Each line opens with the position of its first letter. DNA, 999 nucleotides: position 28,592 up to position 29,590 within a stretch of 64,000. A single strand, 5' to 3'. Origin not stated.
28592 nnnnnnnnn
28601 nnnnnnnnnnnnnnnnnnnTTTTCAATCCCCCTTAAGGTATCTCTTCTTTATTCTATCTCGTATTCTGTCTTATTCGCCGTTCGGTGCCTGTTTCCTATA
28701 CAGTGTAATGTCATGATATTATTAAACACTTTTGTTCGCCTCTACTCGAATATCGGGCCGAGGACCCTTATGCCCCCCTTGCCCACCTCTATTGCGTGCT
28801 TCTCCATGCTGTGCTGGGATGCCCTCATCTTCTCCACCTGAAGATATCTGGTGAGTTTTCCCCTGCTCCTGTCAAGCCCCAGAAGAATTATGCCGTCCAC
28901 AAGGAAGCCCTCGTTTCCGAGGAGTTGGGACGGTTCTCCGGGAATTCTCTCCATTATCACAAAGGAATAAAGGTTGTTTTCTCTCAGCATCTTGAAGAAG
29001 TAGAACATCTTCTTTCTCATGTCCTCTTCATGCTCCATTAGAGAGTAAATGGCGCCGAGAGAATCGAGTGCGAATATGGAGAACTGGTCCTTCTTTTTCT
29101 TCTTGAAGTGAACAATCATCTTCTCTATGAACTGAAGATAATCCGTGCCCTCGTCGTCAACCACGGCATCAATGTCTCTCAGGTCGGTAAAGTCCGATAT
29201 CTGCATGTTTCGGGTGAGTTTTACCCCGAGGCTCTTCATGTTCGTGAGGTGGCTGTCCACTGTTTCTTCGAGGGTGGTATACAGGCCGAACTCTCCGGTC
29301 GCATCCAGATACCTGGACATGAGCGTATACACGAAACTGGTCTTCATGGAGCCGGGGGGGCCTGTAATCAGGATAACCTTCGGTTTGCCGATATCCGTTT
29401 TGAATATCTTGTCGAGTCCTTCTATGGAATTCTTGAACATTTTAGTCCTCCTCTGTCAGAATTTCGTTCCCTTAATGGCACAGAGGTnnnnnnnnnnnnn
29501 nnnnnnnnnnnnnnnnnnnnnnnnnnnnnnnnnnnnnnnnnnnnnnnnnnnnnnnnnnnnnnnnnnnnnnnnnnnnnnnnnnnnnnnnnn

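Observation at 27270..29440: Second KaiC-like ATPase paired with a coiled-coil protein carrying triplicated Zn-ribbons: the same ATPase + coiled-coil nucleic-acid-binding partner logic as the 15335-18971 module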

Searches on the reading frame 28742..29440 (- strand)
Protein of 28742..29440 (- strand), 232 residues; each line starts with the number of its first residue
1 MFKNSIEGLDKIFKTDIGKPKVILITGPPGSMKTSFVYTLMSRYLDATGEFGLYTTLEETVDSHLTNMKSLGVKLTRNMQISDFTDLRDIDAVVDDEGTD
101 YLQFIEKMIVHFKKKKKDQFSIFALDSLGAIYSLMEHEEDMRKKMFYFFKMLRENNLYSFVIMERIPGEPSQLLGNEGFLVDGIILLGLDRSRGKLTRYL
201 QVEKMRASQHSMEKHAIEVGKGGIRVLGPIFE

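Call 4: search_protein_families(library=pfam, proteins=[window:28742-29440:-], max_evalue=0.1)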
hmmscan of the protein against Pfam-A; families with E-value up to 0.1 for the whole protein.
window:28742-29440:- (232 aa): 9 families
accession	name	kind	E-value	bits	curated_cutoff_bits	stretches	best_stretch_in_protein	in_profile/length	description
PF06745.19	ATPase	-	6.2e-33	114.5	26.6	1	4-227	3-227/231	KaiC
PF20720.3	nSTAND3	-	0.00046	20.3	27.2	1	19-51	16-48/155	Novel STAND NTPase 3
PF07088.17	GvpD_P-loop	-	0.0015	18.9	24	1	10-203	2-189/189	GvpD gas vesicle protein, P-loop domain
PF13191.12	AAA_16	-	0.0038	18.2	32.6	1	7-89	10-96/167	AAA ATPase domain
PF01637.24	ATPase_2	-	0.0061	16.8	33.2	1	18-162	18-152/225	ATPase domain predominantly from Archaea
PF13479.12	AAA_24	-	0.021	15.1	27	1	20-138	2-83/195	AAA domain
PF13481.12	AAA_25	-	0.021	14.9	27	1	4-132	17-156/195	AAA domain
PF13086.12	AAA_11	-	0.024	14.8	27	1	17-45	14-42/257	AAA domain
PF00437.27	T2SSE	-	0.048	12.7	24.9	1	22-83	144-202/370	Type II/IV secretion system protein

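Call 5: search_protein_families(library=ncbifam, proteins=[window:28742-29440:-], max_evalue=0.01)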
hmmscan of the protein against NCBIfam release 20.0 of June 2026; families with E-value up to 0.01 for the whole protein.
window:28742-29440:- (232 aa): 7 families
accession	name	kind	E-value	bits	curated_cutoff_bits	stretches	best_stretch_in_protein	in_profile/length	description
NF006799.0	PRK09302.1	equivalog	2.7e-23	82.3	408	1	4-227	15-239/515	circadian clock protein KaiC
TIGR03877.1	thermo_KaiC_1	hypoth_equivalog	4.6e-17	62.3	307.25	1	3-226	5-232/238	KaiC domain-containing protein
TIGR03881.1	KaiC_arch_4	hypoth_equivalog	1.4e-14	54.4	247.8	1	5-226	6-228/231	KaiC domain-containing protein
TIGR03880.1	KaiC_arch_3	hypoth_equivalog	1.1e-13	51.2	249.45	1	6-227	2-218/224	KaiC domain-containing protein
TIGR02655.1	circ_KaiC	equivalog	1.8e-12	46.7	546.25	1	3-227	4-229/484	circadian clock protein KaiC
NF004723.0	PRK06067.1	subfamily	2.4e-05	24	194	1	7-136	21-146/243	flagellar accessory protein FlaH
NF052589.1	ArlH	equivalog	0.00023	20.9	215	1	17-155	17-151/229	archaellum protein ArlH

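Call 7: find_homologous_proteins(query=window:28742-29440:-)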
Query window:28742-29440:- (232 aa): 858 proteins with E <= 0.001 among 1200 candidates; the best 120 are listed.
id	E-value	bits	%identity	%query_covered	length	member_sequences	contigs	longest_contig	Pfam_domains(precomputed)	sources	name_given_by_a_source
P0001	4.8e-144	496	96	100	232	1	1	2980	PF06745.20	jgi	-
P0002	5.9e-142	489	95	100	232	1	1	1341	PF06745.20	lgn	-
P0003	1.8e-135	468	91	100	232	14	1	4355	PF06745.20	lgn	-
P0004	5.0e-112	391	76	100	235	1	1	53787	PF06745.20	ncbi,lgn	-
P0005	1.2e-110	386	77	100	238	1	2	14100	PF06745.20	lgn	-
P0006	2.2e-110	386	76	100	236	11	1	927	PF06745.20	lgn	-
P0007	4.2e-110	385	76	100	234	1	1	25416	PF06745.20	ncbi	ncbi:MAG: ATPase domain-containing protein [Candidatus Thermoplasmatota archaeon]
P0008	6.5e-110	384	76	100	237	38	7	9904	PF06745.20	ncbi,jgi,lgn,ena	ncbi:MAG: ATPase domain-containing protein [Thermoplasmata archaeon]|jgi:KaiC/GvpD/RAD55 family RecA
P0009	1.3e-109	383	73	100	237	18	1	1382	PF06745.20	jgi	jgi:KaiC/GvpD/RAD55 family RecA-like ATPase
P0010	1.6e-109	383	75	100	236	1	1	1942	PF06745.20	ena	-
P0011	3.7e-109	382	73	100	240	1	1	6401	PF06745.20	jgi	jgi:KaiC/GvpD/RAD55 family RecA-like ATPase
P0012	3.7e-109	382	75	100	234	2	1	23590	PF06745.20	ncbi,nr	ncbi:MAG: signal transduction protein [Euryarchaeota archaeon]|nr:signal transduction protein [Eurya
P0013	3.9e-109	382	77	100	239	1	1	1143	PF06745.20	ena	-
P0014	5.4e-109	381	74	100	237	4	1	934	PF06745.20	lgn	-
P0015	5.5e-109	381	75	100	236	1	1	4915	PF06745.20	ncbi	-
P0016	6.0e-109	381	74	100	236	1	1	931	PF06745.20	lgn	-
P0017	9.7e-109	380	73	100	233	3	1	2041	PF06745.20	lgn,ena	-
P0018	1.1e-108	380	74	100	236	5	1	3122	PF06745.20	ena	-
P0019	1.4e-108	380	76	100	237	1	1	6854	PF06745.20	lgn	-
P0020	2.2e-108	379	74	100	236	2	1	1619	PF06745.20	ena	-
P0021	2.6e-108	379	76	100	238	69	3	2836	PF06745.20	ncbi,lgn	-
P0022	3.2e-108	379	72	100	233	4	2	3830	PF06745.20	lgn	-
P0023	3.8e-108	378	75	100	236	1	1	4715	PF06745.20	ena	-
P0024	4.4e-108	378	74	100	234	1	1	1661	PF06745.20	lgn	-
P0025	6.8e-108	377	74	100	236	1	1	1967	PF06745.20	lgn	-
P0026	7.6e-108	377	75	100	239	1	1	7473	PF06745.20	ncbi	-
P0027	8.3e-108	377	75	100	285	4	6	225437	PF06745.20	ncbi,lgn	-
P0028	8.4e-108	377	74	100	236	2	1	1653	PF06745.20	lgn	-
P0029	9.4e-108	377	75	100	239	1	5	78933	PF06745.20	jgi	-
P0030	1.1e-107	377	74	100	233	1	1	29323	PF06745.20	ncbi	-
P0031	1.1e-107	377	74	100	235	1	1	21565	PF06745.20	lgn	-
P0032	1.1e-107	377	74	100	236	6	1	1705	PF06745.20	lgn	-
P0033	1.3e-107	377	73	100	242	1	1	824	PF06745.20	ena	-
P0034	1.3e-107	377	73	100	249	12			PF06745.20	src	-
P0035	1.4e-107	376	73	100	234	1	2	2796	PF06745.20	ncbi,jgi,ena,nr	ncbi:MAG TPA: signal transduction protein [Euryarchaeota archaeon]|nr:signal transduction protein [E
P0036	1.6e-107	376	74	100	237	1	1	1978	PF06745.20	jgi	jgi:KaiC/GvpD/RAD55 family RecA-like ATPase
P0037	1.9e-107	376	74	100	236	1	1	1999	PF06745.20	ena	-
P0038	2.1e-107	376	74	100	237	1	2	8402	PF06745.20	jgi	jgi:KaiC/GvpD/RAD55 family RecA-like ATPase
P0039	2.1e-107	376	73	100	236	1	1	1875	PF06745.20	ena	-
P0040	2.4e-107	376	76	100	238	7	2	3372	PF06745.20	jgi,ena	-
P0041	3.7e-107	375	73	100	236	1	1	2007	PF06745.20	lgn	-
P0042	4.2e-107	375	74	100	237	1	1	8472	PF06745.20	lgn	-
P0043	4.3e-107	375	74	100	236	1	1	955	PF06745.20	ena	-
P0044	4.5e-107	375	73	100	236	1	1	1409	PF06745.20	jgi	-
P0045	5.9e-107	374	70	100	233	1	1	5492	PF06745.20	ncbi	-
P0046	5.9e-107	374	78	97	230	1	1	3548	PF06745.20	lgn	-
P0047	6.1e-107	374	76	100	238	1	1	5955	PF06745.20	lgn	-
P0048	7.0e-107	374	70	100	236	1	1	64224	PF06745.20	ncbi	-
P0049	8.1e-107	374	73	100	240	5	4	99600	PF06745.20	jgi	jgi:KaiC/GvpD/RAD55 family RecA-like ATPase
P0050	9.1e-107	374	75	100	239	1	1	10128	PF06745.20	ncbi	-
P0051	1.1e-106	373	73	100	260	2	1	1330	PF06745.20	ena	-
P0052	2.0e-106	373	73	100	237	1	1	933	PF06745.20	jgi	-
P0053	2.3e-106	372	73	100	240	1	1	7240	PF06745.20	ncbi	-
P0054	2.7e-106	372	73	100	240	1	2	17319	PF06745.20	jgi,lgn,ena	-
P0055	2.8e-106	372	68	100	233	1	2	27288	PF06745.20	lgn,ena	-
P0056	2.9e-106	372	69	100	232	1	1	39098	PF06745.20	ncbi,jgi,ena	-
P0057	3.0e-106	372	70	100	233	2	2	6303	PF06745.20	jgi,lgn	-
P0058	3.1e-106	372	72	100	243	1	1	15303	PF06745.20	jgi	jgi:KaiC/GvpD/RAD55 family RecA-like ATPase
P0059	3.3e-106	372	74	100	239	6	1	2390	PF06745.20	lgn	-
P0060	3.5e-106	372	73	100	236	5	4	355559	PF06745.20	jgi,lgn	jgi:KaiC/GvpD/RAD55 family RecA-like ATPase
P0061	3.5e-106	372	76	100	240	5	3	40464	PF06745.20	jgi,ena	-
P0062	3.6e-106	372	74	100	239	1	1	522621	PF06745.20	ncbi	-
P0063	3.7e-106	372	73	100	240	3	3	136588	PF06745.20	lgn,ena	-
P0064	3.9e-106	372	74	100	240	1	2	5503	PF06745.20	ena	-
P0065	4.2e-106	372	74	100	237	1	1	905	PF06745.20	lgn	-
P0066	4.8e-106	371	73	100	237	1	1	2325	PF06745.20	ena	-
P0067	5.2e-106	371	73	100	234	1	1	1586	PF06745.20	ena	-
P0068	6.7e-106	371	74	100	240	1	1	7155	PF06745.20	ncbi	-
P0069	7.0e-106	371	71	100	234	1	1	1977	PF06745.20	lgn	-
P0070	8.9e-106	371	76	100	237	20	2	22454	PF06745.20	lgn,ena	-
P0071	9.2e-106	370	73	100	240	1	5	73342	PF06745.20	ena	-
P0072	9.2e-106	370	73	100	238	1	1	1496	PF06745.20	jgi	-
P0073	9.2e-106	370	73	100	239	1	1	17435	PF06745.20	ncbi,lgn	-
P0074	9.5e-106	370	72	100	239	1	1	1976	PF06745.20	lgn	-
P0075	9.7e-106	370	69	100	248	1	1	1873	PF06745.20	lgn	-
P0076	1.1e-105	370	70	100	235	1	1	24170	PF06745.20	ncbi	ncbi:MAG: ATPase domain-containing protein [Thermoplasmata archaeon]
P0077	1.4e-105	370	73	100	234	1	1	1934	PF06745.20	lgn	-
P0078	1.5e-105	370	73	100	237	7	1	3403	PF06745.20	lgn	-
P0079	1.8e-105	370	70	100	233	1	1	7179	PF06745.20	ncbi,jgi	-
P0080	1.8e-105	370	74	100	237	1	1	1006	PF06745.20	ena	-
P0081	1.9e-105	369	74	100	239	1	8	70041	PF06745.20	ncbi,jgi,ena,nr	ncbi:MAG TPA: ATPase domain-containing protein [Thermoplasmata archaeon]|nr:ATPase domain-containing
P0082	1.9e-105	369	73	100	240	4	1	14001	PF06745.20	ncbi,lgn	-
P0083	2.1e-105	369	73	100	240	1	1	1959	PF06745.20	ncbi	-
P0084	2.2e-105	369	72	100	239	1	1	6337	PF06745.20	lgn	-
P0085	2.2e-105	369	70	100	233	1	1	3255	PF06745.20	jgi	-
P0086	2.4e-105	369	74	100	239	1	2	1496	PF06745.20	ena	-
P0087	2.4e-105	369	72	100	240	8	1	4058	PF06745.20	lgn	-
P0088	2.4e-105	369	73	100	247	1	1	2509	PF06745.20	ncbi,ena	-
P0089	2.5e-105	369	73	100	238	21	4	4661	PF06745.20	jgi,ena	-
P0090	2.6e-105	369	73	100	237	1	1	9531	PF06745.20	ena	-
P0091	2.7e-105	369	74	100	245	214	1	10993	PF06745.20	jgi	jgi:KaiC/GvpD/RAD55 family RecA-like ATPase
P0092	2.9e-105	369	73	100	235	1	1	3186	PF06745.20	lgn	-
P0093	3.0e-105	369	72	100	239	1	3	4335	PF06745.20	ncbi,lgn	-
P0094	3.3e-105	369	75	100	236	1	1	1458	PF06745.20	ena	-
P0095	3.4e-105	369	72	100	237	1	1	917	PF06745.20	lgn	-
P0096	3.5e-105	369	73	100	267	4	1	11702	PF06745.20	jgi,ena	jgi:KaiC/GvpD/RAD55 family RecA-like ATPase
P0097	3.8e-105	368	73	100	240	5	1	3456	PF06745.20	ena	-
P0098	4.0e-105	368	73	100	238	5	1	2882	PF06745.20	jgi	-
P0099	4.1e-105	368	70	100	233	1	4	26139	PF06745.20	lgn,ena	-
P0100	4.5e-105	368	74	100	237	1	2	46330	PF06745.20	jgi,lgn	jgi:KaiC/GvpD/RAD55 family RecA-like ATPase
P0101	4.5e-105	368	69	100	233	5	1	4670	PF06745.20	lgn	-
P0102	4.6e-105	368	72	100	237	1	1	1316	PF06745.20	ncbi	-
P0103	4.8e-105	368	74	100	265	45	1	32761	PF06745.20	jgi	jgi:KaiC/GvpD/RAD55 family RecA-like ATPase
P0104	4.9e-105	368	72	100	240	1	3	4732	PF06745.20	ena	-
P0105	5.4e-105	368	69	100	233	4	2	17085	PF06745.20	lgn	-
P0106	5.4e-105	368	73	100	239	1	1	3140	PF06745.20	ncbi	-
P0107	6.2e-105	368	73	100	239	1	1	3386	PF06745.20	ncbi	-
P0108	6.7e-105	368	71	100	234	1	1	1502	PF06745.20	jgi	-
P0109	6.8e-105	368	72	100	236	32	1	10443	PF06745.20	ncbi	ncbi:MAG: ATPase domain-containing protein [Thermoplasmata archaeon]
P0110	7.2e-105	368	71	100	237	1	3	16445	PF06745.20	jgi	-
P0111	7.8e-105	367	72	100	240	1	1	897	PF06745.20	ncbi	-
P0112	8.4e-105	367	70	100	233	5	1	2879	PF06745.20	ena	-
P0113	9.8e-105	367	74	100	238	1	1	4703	PF06745.20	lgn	-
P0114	1.0e-104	367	74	100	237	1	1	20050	PF06745.20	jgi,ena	-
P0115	1.2e-104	367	73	100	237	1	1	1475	PF06745.20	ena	-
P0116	1.2e-104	367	71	100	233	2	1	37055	PF06745.20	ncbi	ncbi:MAG: ATPase domain-containing protein [Candidatus Saliniplasma sp.]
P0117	1.3e-104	367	73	100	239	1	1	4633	PF06745.20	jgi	-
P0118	1.6e-104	366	72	100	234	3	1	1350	PF06745.20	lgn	-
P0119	1.9e-104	366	71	100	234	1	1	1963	PF06745.20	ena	-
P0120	2.1e-104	366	74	100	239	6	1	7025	PF06745.20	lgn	-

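Call 8: find_encoding_contigs(protein=window:28742-29440:-, flank=6000, max_places=6)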
Protein window:28742-29440:- (232 aa): no gene with exactly this product is on record in the collection.

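Call 10: find_related_loci(query=A1, collection=genome_contigs, flank=6000)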
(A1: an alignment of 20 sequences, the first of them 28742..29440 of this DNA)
Query A1 (232 aa) in genome_contigs; peptide patterns used: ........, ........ (x = any residue, [..] = any of these).
366 stretches matched a pattern; 263 encode a relative of the query (tblastn E <= 1e-3); the best 80 are kept; 80 distinct loci.
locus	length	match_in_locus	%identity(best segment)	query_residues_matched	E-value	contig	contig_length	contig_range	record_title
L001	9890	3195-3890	97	1-232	6e-151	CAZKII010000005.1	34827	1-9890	MAG TPA_asm: uncultured Thermoplasmata archaeon isolate SRP141559_co1_83 genome assembly, contig: NODE_433_length_34827_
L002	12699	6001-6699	76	1-232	6e-118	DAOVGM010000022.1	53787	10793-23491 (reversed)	MAG TPA_asm: Methanomassiliicoccales archaeon isolate CSMAG_1135 CSMAG_1135_k141_5813257_length_53787_cov_8.0000, whole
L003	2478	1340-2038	76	1-232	4e-123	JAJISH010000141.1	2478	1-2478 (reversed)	MAG: Thermoplasmatota archaeon isolate bin211 bin211_SWQ.59.16-18_bin.28.orig_141, whole genome shotgun sequence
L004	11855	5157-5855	76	1-232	8e-118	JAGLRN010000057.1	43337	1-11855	MAG: Thermoplasmata archaeon isolate RS_9_17 ROV157_9.bin.17.fa_57, whole genome shotgun sequence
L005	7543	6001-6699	75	1-232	4e-117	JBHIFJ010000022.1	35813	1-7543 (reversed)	MAG: Thermoplasmata archaeon isolate b1.sp2_bin.40 NODE_193_length_35813_cov_22.556407, whole genome shotgun sequence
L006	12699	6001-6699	73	1-232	5e-117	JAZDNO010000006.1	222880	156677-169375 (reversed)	MAG: Methanobacteriota archaeon isolate MEGAHIT-group-0.714 k141_1271394, whole genome shotgun sequence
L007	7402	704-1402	76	1-232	4e-117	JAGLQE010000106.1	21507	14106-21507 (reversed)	MAG: Thermoplasmata archaeon isolate RS_8_37 ROV157_8.bin.37.fa_106, whole genome shotgun sequence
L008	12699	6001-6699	75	1-232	9e-117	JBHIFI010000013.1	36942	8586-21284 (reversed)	MAG: Thermoplasmata archaeon isolate b1.sp2_bin.58 NODE_176_length_36942_cov_10.225906, whole genome shotgun sequence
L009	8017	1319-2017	75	1-232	2e-116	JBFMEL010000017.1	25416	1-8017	MAG: Thermoplasmatota archaeon isolate MAG244 MAG244_17, whole genome shotgun sequence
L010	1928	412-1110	75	1-232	9e-124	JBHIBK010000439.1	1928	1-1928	MAG: Thermoplasmata archaeon isolate K_1_bin.53 NODE_42486_length_1928_cov_6.853177, whole genome shotgun sequence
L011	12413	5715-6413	74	1-232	1e-115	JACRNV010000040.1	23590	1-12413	MAG: Methanobacteriota archaeon isolate NC_groundwater_1944_Pr3_S-0.2um_58_6 scaffold_530920, whole genome shotgun seque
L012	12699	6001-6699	74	1-232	2e-115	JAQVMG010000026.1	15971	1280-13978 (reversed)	MAG: Thermoplasmata archaeon isolate STF1_128 NODE_9826_length_15971_cov_3.205062_Sandtown_F1, whole genome shotgun sequ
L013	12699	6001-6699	75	1-232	4e-115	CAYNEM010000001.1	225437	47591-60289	MAG TPA_asm: uncultured Methanomassiliicoccales archaeon isolate SRP119689_co1_217 genome assembly, contig: NODE_26_leng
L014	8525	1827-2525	72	1-232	2e-115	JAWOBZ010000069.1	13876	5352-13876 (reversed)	MAG: Thermoplasmata archaeon isolate BLK3-3.bin.4 k191_2154508, whole genome shotgun sequence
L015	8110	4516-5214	73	1-232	1e-114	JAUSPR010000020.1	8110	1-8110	MAG: Thermoplasmata archaeon isolate E21_metabat.bin.9 E21_k141_239791, whole genome shotgun sequence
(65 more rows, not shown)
